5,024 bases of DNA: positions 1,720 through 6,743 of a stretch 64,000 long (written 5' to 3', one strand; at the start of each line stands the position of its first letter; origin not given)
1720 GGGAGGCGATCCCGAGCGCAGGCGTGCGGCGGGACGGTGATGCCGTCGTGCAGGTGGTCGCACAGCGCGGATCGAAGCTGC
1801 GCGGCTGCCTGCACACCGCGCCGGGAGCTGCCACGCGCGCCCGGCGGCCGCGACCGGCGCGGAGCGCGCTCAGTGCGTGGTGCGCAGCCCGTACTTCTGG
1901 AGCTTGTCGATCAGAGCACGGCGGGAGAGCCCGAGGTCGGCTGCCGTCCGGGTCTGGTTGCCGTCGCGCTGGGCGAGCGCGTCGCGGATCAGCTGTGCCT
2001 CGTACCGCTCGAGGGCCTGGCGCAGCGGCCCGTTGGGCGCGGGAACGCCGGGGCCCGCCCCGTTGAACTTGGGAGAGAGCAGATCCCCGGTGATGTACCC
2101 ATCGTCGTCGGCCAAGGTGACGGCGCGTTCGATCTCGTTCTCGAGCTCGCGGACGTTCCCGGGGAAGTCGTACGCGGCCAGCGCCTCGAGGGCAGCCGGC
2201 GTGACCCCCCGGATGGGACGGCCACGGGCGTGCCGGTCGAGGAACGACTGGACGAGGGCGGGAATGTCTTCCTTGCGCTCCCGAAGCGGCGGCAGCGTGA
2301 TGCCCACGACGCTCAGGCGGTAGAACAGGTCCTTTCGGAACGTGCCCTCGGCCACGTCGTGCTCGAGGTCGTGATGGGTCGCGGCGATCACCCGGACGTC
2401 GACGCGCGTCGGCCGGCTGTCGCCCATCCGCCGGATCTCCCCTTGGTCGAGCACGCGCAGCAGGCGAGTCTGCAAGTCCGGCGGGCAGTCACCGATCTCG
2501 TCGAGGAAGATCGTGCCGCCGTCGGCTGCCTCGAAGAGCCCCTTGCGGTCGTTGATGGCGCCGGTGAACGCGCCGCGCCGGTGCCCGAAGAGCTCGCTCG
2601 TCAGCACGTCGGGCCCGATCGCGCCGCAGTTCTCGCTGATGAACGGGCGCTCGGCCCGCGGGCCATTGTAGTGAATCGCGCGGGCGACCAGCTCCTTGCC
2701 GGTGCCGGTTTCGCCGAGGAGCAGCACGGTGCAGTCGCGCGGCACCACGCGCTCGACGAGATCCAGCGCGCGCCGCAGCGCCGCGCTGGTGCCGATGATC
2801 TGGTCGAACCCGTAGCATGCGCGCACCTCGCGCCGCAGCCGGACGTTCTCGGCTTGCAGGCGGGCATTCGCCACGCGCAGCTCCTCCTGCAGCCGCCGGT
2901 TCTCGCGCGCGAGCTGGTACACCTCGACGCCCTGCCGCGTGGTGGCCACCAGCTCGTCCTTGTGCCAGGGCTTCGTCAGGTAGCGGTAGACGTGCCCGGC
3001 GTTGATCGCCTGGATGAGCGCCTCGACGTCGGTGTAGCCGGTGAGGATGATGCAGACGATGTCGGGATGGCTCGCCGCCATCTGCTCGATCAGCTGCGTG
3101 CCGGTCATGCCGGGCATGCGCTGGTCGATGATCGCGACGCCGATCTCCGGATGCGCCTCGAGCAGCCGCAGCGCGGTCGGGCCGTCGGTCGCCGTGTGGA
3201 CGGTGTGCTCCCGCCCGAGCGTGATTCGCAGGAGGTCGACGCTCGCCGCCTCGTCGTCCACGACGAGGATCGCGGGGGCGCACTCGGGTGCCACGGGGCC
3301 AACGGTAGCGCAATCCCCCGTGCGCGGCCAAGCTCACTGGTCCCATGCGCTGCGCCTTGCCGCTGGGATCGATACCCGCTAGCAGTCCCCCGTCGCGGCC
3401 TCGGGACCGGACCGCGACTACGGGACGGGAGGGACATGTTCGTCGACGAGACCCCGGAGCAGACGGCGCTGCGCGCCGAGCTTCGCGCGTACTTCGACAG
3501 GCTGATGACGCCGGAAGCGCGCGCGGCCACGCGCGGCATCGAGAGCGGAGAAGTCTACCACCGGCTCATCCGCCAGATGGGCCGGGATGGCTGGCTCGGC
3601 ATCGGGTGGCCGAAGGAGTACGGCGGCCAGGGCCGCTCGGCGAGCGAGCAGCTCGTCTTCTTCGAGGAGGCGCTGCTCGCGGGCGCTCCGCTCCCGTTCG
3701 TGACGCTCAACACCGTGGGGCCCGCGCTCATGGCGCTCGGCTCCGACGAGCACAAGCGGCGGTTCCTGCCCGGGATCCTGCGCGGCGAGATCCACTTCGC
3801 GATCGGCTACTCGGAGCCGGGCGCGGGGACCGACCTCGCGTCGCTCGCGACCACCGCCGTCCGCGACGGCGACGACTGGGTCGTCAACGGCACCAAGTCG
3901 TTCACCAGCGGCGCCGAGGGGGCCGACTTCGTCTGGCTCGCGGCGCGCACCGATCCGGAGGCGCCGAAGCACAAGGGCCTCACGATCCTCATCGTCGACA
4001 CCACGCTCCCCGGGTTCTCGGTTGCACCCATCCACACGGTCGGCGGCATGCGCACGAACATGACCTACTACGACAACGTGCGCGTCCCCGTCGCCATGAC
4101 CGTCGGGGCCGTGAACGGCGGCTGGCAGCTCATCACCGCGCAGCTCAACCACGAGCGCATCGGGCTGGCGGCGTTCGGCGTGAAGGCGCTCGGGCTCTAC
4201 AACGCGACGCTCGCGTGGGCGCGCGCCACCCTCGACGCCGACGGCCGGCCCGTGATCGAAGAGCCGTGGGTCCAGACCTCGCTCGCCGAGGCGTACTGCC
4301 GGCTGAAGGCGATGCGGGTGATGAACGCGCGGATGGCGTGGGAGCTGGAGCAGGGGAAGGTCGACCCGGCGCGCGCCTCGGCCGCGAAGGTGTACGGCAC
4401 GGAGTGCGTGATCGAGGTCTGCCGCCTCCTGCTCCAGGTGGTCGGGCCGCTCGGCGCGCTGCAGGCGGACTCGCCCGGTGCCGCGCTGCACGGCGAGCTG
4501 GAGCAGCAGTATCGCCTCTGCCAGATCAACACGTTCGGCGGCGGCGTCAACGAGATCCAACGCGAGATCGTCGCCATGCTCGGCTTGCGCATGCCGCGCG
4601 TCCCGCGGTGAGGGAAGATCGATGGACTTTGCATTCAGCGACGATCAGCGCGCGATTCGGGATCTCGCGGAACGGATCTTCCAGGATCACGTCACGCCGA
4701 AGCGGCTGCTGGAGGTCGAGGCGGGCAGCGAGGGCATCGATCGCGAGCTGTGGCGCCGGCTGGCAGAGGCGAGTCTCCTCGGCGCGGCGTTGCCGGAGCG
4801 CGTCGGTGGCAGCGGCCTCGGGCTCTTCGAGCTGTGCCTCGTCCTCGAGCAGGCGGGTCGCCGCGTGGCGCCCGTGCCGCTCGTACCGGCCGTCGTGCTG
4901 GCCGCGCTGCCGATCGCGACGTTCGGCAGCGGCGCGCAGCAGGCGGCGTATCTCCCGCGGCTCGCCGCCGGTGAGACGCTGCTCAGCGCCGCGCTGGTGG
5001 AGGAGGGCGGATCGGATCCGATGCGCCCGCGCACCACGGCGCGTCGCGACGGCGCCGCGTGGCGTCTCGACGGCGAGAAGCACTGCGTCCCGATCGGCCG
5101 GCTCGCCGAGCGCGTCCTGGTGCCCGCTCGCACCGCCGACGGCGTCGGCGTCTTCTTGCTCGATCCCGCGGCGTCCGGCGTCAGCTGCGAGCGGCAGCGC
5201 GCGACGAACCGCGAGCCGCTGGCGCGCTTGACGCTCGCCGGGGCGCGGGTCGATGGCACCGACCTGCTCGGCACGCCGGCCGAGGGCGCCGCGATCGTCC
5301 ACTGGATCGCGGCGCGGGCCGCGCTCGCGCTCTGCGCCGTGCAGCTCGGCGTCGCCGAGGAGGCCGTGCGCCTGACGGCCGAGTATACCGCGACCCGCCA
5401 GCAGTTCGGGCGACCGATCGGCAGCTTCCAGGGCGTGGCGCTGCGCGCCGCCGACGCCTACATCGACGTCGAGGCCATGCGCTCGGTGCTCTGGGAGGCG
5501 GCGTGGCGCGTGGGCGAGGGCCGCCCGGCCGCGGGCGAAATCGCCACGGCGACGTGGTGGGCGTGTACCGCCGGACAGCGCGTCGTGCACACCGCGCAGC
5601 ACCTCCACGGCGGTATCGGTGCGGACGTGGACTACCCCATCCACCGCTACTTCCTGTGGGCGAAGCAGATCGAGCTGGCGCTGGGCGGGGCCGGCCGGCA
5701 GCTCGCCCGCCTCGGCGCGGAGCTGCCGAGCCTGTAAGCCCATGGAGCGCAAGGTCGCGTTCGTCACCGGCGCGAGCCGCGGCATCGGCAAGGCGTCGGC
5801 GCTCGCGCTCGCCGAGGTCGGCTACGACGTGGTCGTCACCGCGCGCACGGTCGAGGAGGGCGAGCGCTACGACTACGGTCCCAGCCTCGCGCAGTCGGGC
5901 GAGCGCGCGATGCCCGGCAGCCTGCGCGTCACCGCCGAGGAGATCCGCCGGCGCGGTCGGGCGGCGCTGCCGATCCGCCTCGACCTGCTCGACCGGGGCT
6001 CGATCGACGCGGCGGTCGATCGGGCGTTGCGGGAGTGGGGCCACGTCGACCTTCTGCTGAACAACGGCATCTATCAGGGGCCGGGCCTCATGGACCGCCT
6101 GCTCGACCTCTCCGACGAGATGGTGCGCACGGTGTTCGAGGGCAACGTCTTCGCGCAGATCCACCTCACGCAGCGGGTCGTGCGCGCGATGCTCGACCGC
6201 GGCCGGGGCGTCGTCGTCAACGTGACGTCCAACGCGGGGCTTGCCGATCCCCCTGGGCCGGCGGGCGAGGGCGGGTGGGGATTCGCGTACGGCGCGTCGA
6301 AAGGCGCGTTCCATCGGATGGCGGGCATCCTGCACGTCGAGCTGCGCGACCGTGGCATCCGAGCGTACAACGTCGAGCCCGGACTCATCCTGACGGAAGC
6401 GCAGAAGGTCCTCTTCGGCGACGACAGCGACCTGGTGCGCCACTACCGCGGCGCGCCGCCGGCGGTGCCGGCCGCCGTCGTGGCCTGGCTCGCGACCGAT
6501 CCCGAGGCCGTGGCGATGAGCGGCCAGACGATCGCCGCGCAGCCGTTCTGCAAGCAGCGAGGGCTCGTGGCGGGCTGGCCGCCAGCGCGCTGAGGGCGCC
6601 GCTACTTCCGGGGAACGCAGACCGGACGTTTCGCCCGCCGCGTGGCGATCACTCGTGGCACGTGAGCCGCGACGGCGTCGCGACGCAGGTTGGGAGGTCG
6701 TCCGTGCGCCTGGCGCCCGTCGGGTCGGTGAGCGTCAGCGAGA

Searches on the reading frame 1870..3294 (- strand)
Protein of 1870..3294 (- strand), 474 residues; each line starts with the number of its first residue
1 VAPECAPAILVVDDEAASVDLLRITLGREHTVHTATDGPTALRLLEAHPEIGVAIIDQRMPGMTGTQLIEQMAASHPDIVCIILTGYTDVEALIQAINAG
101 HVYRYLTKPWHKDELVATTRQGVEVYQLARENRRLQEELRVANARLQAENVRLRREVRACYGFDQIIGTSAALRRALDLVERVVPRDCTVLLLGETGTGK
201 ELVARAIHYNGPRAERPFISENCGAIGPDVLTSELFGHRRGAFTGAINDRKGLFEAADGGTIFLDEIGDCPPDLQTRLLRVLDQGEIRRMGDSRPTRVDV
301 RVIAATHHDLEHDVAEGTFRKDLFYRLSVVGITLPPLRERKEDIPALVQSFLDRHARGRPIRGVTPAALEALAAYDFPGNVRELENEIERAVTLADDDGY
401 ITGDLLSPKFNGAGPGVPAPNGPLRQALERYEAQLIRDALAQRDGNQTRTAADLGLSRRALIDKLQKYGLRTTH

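Call 22: search_protein_families(library=pfam, proteins=[window:1870-3294:-], max_evalue=0.001)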
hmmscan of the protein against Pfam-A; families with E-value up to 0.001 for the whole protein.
window:1870-3294:- (474 aa): 8 families
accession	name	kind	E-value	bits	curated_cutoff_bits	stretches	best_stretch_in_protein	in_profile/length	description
PF00158.32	Sigma54_activat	-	3.9e-67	225.6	20.2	1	166-332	1-167/168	Sigma-54 interaction domain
PF25601.1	AAA_lid_14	-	1.2e-21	76.7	27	1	338-413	1-77/87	AAA+ ATPase lid domain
PF00072.30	Response_reg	-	1e-20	74.4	30.2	1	9-118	1-109/111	Response regulator receiver domain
PF14532.12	Sigma54_activ_2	-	1.6e-19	70.9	25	1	168-337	2-138/138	Sigma-54 interaction domain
PF02954.25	HTH_8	-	2.8e-10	40.2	22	1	428-468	2-42/42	Bacterial regulatory protein, Fis family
PF07728.20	AAA_5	-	6.3e-08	33.2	22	1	190-308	2-123/139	AAA domain (dynein-related subfamily)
PF07724.20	AAA_2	-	2.1e-05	25.1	27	1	189-292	5-109/166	AAA domain (Cdc48 subfamily)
PF00004.35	AAA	-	0.00046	21.1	21.2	0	190-308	1-110/131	ATPase family associated with various cellular activities (AAA)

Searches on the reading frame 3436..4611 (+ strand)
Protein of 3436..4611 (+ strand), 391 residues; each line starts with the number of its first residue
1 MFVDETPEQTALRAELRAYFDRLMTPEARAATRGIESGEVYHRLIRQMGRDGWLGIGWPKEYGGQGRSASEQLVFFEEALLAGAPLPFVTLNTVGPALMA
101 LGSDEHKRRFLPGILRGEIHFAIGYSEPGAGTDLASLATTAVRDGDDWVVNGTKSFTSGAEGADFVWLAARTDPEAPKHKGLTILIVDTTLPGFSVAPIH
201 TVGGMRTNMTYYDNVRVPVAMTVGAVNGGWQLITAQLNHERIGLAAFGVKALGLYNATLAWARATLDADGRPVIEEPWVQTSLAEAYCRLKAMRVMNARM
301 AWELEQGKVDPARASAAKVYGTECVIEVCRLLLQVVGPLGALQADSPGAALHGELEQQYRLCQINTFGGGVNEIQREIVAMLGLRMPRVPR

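Call 22: search_protein_families(library=pfam, proteins=[window:3436-4611:+], max_evalue=0.001)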
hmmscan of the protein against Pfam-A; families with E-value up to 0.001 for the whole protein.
window:3436-4611:+ (391 aa): 4 families
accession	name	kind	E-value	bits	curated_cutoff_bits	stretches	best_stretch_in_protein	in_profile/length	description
PF00441.29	Acyl-CoA_dh_1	-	5.9e-32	111.3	22.4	1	227-381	1-147/150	Acyl-CoA dehydrogenase, C-terminal domain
PF02771.21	Acyl-CoA_dh_N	-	5.2e-22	78.8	22.9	1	6-118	1-113/113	Acyl-CoA dehydrogenase, N-terminal domain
PF02770.24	Acyl-CoA_dh_M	-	1.3e-21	76.9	33.3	1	122-210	1-89/97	Acyl-CoA dehydrogenase, middle domain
PF08028.16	Acyl-CoA_dh_2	-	0.00013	22.7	22.7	1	251-343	11-112/134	Acyl-CoA dehydrogenase, C-terminal domain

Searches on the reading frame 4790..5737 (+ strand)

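Call 22: search_protein_families(library=pfam, proteins=[window:4790-5737:+], max_evalue=0.001)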
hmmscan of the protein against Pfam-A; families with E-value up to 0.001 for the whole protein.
window:4790-5737:+ (315 aa): 4 families
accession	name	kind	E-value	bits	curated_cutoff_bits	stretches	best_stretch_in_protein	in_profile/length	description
PF00441.29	Acyl-CoA_dh_1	-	7.2e-26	91.6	22.4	1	166-308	3-145/150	Acyl-CoA dehydrogenase, C-terminal domain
PF02771.21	Acyl-CoA_dh_N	-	8.7e-12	45.9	22.9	1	1-62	50-113/113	Acyl-CoA dehydrogenase, N-terminal domain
PF08028.16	Acyl-CoA_dh_2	-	7e-10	39.8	22.7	1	180-288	2-120/134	Acyl-CoA dehydrogenase, C-terminal domain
PF02770.24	Acyl-CoA_dh_M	-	3.5e-09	37.1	33.3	1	72-138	8-80/97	Acyl-CoA dehydrogenase, middle domain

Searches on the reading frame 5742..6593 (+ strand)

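Call 22: search_protein_families(library=pfam, proteins=[window:5742-6593:+], max_evalue=0.001)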
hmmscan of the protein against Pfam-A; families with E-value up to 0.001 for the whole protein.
window:5742-6593:+ (283 aa): 2 families
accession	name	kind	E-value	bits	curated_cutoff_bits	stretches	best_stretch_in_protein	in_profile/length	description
PF00106.31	adh_short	-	1.6e-38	132.6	26.6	2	61-223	37-189/195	short chain dehydrogenase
PF13561.12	adh_short_C2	-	3.1e-26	92.8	27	1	64-265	35-230/236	Enoyl-(Acyl carrier protein) reductase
